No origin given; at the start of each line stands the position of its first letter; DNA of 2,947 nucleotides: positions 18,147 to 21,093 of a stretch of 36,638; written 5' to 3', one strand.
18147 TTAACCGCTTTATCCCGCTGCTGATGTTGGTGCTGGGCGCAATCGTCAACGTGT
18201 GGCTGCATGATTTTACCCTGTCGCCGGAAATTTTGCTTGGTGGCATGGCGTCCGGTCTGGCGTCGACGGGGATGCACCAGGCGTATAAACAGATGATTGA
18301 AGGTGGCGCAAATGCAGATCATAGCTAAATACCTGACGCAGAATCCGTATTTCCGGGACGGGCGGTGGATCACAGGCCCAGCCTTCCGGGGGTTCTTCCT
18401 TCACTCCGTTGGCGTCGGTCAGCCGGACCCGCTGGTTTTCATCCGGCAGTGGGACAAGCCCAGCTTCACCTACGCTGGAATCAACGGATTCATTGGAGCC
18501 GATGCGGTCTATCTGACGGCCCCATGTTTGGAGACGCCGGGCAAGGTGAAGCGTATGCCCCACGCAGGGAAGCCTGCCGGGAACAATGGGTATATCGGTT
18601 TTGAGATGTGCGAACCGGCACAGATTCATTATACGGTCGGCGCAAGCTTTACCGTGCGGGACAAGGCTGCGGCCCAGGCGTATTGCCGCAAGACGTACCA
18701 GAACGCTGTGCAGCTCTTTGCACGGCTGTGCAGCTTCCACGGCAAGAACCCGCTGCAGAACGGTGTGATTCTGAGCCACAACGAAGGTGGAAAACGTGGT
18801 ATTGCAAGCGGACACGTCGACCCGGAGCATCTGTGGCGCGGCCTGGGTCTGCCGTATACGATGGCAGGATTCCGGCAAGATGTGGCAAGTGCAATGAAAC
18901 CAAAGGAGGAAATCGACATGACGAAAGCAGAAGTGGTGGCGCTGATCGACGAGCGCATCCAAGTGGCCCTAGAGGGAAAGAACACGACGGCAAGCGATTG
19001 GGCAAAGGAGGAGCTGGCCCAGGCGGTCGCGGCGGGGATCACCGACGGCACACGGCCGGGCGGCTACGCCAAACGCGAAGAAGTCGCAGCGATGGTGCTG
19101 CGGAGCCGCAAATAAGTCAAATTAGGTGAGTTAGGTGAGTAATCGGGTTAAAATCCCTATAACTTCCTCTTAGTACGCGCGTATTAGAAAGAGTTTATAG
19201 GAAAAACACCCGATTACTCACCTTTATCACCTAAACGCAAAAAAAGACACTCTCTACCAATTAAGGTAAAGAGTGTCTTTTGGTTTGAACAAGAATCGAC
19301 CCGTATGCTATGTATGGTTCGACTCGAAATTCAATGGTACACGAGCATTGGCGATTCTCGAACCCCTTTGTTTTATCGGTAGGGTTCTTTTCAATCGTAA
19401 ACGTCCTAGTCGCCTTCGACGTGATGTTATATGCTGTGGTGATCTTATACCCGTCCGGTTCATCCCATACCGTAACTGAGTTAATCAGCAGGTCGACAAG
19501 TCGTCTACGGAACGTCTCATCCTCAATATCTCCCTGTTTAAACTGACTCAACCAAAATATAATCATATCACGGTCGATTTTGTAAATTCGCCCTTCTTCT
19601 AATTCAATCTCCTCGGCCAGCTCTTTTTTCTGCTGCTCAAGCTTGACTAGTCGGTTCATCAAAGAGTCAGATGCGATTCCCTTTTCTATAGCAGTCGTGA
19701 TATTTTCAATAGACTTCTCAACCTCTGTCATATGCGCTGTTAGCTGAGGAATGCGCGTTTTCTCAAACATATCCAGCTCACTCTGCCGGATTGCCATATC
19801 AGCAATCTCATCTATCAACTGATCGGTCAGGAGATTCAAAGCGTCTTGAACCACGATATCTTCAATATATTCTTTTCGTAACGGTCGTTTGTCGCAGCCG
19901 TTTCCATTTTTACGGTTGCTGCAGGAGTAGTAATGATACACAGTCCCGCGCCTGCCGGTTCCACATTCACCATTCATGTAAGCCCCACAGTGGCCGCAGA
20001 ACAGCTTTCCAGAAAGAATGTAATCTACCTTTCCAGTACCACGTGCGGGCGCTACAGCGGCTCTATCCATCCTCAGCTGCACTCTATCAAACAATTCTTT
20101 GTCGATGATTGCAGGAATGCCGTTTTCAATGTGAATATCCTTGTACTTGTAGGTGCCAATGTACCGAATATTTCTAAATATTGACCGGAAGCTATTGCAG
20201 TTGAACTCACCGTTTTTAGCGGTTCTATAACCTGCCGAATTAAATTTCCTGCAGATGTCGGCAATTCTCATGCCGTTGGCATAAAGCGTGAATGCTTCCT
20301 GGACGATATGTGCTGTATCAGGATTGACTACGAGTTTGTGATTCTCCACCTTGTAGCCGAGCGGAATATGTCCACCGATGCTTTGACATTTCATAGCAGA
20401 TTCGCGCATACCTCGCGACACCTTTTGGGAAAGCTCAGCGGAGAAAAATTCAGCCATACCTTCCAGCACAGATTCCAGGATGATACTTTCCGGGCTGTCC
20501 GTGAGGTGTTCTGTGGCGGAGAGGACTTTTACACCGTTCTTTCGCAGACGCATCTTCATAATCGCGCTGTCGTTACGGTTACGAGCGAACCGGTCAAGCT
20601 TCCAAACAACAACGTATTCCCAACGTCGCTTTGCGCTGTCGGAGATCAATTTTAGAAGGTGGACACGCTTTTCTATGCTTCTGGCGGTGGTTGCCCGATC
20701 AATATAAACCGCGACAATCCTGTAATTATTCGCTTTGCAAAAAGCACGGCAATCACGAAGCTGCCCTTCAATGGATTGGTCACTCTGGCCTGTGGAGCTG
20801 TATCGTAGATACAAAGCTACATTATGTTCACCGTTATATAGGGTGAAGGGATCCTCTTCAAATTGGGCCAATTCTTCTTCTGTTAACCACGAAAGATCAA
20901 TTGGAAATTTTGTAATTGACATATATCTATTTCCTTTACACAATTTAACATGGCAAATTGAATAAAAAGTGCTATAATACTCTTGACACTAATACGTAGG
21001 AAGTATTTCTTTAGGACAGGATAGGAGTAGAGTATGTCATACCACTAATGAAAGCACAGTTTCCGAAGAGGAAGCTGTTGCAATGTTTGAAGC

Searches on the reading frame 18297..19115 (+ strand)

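Call 84: search_protein_families(library=phrogs, max_evalue=0.001, proteins=[window:18297-19115:+])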
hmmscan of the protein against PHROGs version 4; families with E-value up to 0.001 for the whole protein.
window:18297-19115:+ (272 aa): 4 families
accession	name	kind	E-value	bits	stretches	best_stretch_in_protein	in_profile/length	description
phrog_1794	-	lysis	2.2e-13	51.3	1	35-210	61-211/336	amidase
phrog_5182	-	lysis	8.9e-11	43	1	86-207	87-185/321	endolysin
phrog_15001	-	lysis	3e-10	40.7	1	89-214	102-216/367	endolysin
phrog_670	-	lysis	5.1e-08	33.2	1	89-229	168-277/596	endolysin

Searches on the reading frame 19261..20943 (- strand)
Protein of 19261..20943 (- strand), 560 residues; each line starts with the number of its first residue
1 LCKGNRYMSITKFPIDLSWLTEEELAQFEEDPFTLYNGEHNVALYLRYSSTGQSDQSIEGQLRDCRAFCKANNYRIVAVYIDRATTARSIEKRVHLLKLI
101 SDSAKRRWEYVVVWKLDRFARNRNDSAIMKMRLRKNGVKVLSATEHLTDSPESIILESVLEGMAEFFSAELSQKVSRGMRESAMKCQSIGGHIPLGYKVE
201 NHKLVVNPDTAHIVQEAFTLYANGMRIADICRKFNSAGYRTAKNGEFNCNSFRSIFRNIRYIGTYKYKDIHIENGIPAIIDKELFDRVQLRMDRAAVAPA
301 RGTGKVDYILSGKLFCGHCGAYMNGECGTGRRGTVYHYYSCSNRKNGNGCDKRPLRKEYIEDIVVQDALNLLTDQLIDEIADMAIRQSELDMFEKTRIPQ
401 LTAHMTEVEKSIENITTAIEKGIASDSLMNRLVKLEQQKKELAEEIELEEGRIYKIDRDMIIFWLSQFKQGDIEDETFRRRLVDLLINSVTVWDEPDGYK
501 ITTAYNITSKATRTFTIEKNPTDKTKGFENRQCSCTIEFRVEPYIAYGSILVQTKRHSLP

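Call 33: search_protein_families(library=pfam, max_evalue=0.001, proteins=[window:19261-20943:-])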
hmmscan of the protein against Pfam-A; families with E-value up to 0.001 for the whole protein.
window:19261-20943:- (560 aa): 3 families
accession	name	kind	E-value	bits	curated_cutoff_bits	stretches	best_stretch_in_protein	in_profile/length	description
PF00239.26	Resolvase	-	5.1e-26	92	23.3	1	42-183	1-140/145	Resolvase, N terminal domain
PF07508.19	Recombinase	-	1.2e-17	64.5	21.1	1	208-294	1-101/102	Recombinase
PF13408.12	Zn_ribbon_recom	-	5.8e-14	52.6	25.3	1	309-367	1-56/58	Recombinase zinc beta ribbon domain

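Call 90: find_encoding_contigs(protein=window:19261-20943:-, flank=6000, max_places=6)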
Protein window:19261-20943:- (560 aa): no gene with exactly this product is on record in the collection.

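Call 92: find_encoding_contigs(protein=window:19264-20922:-, flank=6000, max_places=6)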
Protein seq(553 aa) (553 aa): 9 contigs read that carry it; 6 places shown.
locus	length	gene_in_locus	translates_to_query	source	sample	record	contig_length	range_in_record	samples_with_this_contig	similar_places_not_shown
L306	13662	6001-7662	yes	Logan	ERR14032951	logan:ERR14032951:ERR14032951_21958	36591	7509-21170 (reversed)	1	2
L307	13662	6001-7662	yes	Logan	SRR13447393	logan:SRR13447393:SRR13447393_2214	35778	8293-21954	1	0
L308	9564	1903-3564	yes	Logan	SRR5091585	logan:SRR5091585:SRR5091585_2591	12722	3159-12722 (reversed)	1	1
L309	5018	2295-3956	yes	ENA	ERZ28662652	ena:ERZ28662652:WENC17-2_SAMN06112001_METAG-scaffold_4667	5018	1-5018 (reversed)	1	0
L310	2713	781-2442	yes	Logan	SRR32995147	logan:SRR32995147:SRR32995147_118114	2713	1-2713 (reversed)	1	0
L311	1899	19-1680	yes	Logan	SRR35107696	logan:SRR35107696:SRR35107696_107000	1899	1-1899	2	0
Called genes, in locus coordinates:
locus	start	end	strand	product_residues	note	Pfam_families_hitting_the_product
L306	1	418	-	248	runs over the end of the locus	PF04404:ERF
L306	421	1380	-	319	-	-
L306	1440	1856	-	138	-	-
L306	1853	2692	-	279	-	-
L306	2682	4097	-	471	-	PF04851:ResIII, PF00270:DEAD, PF00271:Helicase_C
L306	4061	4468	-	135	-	-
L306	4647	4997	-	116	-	-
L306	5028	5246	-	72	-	-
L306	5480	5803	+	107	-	PF01381:HTH_3 (weak)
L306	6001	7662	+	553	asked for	PF00239:Resolvase, PF07508:Recombinase, PF13408:Zn_ribbon_recom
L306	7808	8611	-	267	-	PF01510:Amidase_2 (weak)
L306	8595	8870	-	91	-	PF16079:Phage_holin_5_2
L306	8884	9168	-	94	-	-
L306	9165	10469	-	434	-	-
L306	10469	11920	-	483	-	-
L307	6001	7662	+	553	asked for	PF00239:Resolvase, PF07508:Recombinase, PF13408:Zn_ribbon_recom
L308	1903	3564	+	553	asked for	PF00239:Resolvase, PF07508:Recombinase, PF13408:Zn_ribbon_recom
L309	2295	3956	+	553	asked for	PF00239:Resolvase, PF07508:Recombinase, PF13408:Zn_ribbon_recom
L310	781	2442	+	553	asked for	PF00239:Resolvase, PF07508:Recombinase, PF13408:Zn_ribbon_recom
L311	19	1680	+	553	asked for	PF00239:Resolvase, PF07508:Recombinase, PF13408:Zn_ribbon_recom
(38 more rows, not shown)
